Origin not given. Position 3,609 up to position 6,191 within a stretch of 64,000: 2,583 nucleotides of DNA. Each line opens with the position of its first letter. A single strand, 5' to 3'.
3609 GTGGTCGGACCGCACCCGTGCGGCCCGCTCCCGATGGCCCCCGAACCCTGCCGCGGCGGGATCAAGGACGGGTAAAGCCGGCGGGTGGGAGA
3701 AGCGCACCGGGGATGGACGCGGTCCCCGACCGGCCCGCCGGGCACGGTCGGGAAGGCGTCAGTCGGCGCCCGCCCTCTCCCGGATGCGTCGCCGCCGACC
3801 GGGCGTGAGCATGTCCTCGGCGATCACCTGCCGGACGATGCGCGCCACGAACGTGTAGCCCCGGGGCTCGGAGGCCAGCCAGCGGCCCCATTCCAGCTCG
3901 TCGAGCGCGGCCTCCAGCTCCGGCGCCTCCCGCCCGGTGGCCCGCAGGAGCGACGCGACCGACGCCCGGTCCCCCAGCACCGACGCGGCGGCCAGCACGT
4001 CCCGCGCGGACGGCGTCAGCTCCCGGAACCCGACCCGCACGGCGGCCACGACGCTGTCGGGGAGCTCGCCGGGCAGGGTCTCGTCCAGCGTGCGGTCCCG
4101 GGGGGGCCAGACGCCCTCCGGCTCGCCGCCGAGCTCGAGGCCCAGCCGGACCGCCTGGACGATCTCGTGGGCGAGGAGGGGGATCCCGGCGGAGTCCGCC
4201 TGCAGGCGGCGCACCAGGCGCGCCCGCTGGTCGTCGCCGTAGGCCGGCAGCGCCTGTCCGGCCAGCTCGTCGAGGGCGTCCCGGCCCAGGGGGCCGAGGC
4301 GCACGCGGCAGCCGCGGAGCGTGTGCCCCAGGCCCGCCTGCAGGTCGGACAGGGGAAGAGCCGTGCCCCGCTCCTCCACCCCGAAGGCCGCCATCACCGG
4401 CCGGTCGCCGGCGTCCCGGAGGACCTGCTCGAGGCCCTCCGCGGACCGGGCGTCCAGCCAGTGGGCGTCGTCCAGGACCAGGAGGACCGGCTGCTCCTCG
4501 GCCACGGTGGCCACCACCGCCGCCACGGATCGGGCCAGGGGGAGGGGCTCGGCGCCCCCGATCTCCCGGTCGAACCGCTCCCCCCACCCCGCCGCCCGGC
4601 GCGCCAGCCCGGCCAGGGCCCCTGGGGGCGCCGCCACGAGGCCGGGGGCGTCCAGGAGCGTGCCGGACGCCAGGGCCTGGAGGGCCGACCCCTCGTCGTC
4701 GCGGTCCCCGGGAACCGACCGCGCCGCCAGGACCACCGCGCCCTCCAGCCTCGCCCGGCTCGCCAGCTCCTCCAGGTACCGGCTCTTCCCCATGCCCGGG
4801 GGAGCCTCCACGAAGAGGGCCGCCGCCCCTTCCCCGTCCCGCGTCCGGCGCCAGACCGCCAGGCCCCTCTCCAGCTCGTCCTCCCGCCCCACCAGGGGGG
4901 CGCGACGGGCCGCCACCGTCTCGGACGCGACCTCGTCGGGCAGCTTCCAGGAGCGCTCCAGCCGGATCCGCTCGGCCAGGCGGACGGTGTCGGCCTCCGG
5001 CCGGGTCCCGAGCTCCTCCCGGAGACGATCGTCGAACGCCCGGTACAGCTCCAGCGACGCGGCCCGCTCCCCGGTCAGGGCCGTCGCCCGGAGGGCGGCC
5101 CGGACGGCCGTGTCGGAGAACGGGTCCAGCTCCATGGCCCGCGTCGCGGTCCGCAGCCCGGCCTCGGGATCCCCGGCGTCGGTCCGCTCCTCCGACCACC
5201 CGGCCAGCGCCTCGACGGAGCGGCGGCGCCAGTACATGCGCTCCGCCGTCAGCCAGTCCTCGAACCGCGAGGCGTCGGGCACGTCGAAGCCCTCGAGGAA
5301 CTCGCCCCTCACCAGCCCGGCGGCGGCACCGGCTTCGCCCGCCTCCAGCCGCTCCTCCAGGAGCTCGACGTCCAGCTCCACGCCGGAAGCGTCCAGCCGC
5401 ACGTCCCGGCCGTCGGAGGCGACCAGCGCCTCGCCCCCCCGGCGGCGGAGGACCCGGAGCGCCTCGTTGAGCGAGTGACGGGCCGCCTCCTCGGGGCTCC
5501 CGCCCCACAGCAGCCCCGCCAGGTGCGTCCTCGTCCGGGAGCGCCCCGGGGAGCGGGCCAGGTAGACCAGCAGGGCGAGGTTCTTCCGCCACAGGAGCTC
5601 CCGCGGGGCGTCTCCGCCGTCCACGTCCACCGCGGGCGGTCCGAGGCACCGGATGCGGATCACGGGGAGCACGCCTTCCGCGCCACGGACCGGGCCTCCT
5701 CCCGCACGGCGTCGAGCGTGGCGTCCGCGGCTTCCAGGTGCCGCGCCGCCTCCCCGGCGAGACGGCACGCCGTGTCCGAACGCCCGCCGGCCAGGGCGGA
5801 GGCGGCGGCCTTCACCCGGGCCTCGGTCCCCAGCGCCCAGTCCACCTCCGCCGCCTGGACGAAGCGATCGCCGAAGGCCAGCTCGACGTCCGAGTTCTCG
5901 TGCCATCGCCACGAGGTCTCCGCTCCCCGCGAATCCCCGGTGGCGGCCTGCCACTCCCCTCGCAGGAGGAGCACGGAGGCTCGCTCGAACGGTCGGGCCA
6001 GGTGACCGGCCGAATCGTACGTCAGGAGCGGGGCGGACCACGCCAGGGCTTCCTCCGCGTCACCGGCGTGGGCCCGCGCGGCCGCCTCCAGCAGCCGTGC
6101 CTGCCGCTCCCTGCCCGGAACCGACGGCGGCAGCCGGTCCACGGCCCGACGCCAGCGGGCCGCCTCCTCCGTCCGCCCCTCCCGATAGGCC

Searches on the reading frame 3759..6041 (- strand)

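Call 20: search_protein_families(library=pfam, proteins=[window:3759-6041:-], max_evalue=0.001)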
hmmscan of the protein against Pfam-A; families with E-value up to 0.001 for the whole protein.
window:3759-6041:- (760 aa): 3 families
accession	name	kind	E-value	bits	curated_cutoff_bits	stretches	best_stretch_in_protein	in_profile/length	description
PF13191.12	AAA_16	-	4.1e-17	63.6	32.6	1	382-549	1-164/167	AAA ATPase domain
PF03704.23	BTAD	-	4.5e-15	56.7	22.1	1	236-360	28-146/146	Bacterial transcriptional activator domain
PF13401.12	AAA_22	-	0.00052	20.8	27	0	405-540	4-104/130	AAA domain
